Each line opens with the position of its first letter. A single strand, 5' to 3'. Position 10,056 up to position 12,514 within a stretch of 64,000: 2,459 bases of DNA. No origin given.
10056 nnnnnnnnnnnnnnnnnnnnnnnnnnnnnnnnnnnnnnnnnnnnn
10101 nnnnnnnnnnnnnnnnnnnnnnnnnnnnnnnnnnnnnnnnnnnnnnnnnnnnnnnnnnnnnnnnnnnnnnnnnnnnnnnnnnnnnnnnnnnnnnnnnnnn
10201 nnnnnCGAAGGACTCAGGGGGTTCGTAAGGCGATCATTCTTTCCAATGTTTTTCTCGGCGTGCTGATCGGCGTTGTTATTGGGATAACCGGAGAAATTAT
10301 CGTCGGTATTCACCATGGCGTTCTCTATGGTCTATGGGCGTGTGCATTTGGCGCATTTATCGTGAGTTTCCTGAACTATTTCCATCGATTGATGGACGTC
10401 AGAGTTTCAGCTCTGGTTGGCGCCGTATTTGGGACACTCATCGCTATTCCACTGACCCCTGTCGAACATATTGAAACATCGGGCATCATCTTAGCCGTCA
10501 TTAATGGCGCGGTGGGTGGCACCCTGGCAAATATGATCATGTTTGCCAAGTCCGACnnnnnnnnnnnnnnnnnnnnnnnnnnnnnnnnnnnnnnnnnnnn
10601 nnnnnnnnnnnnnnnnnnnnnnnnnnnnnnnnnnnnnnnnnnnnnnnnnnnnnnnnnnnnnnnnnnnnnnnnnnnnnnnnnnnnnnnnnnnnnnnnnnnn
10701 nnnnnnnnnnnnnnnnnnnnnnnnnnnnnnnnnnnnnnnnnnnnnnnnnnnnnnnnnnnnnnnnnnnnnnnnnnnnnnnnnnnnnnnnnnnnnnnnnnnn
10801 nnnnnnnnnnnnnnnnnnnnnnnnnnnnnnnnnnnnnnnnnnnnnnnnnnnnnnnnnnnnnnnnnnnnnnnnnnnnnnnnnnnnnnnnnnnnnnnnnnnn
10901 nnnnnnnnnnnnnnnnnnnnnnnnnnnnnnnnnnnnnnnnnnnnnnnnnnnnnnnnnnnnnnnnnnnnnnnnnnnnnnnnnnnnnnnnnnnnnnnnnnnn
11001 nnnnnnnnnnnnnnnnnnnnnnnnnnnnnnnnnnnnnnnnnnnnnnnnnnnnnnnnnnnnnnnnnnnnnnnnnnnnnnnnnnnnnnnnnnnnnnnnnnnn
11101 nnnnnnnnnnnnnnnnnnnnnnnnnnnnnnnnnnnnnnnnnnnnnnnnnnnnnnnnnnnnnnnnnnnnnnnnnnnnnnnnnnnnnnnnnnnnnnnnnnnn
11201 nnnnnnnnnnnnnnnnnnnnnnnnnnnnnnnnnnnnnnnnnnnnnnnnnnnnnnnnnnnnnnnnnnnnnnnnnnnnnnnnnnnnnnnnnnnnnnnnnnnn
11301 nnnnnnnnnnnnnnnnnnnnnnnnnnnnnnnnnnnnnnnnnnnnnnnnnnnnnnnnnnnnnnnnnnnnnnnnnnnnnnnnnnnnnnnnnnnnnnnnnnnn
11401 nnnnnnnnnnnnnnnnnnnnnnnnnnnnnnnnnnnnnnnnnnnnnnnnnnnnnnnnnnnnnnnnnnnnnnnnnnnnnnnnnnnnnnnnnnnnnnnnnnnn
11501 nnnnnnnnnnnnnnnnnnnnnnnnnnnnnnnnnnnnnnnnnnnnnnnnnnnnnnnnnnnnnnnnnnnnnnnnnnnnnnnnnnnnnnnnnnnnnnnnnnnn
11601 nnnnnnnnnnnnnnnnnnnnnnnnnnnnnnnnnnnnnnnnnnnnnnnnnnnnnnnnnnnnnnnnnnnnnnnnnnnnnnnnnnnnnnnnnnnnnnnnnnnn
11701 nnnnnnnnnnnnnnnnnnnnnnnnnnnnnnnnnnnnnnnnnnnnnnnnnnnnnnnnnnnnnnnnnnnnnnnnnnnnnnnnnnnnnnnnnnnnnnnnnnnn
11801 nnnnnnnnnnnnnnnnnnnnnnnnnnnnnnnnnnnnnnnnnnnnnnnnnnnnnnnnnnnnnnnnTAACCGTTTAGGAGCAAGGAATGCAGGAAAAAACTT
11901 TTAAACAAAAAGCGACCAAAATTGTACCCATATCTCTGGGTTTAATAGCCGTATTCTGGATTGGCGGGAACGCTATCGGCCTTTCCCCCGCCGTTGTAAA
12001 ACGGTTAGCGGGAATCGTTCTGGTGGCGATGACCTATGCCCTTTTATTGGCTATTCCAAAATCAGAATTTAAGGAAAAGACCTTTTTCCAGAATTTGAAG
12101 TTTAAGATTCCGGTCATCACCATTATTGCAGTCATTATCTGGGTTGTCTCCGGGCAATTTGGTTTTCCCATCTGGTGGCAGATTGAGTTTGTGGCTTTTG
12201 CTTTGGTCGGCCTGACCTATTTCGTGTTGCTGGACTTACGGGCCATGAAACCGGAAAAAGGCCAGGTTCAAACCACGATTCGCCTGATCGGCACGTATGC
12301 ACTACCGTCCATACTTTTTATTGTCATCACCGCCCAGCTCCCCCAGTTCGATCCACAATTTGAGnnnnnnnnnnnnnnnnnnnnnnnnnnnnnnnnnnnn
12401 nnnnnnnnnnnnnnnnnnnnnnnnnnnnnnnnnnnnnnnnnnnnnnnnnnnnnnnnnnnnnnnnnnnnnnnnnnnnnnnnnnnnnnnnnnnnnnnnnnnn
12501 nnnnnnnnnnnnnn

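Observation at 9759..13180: CydA-like oxidase subunit without CydB, partnered with a membrane diheme cytochrome c and carrying an acidic N-terminal tract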

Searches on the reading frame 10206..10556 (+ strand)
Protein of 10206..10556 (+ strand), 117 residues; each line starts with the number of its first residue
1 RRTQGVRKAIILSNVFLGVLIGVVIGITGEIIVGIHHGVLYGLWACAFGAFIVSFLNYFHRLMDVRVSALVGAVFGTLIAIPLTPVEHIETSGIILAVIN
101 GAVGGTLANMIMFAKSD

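Call 83: search_protein_families(library=pfam, proteins=[window:10206-10556:+], max_evalue=10)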
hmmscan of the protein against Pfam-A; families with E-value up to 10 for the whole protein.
window:10206-10556:+ (117 aa): 1 family
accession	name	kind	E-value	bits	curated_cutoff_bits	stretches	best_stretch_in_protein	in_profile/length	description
PF12822.12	ECF_trnsprt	-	0.85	10.1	30.7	1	23-114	27-120/169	ECF transporter, substrate-specific component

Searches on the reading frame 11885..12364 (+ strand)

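Call 83: search_protein_families(library=pfam, proteins=[window:11885-12364:+], max_evalue=10)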
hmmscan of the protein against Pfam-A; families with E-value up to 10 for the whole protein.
window:11885-12364:+ (160 aa): 4 families
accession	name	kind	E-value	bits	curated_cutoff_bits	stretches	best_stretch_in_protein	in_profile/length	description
PF00957.27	Synaptobrevin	-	0.19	12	26.4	1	61-88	56-83/89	Synaptobrevin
PF06173.18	DUF986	-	0.57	10.7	23.6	1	16-73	46-102/148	Protein of unknown function (DUF986)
PF13796.11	Sensor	-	2.5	8.6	28.2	1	77-115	103-142/162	Putative sensor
PF14715.11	FixP_N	-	2.6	8.3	24.9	1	95-116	20-41/48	N-terminal domain of cytochrome oxidase-cbb3, FixP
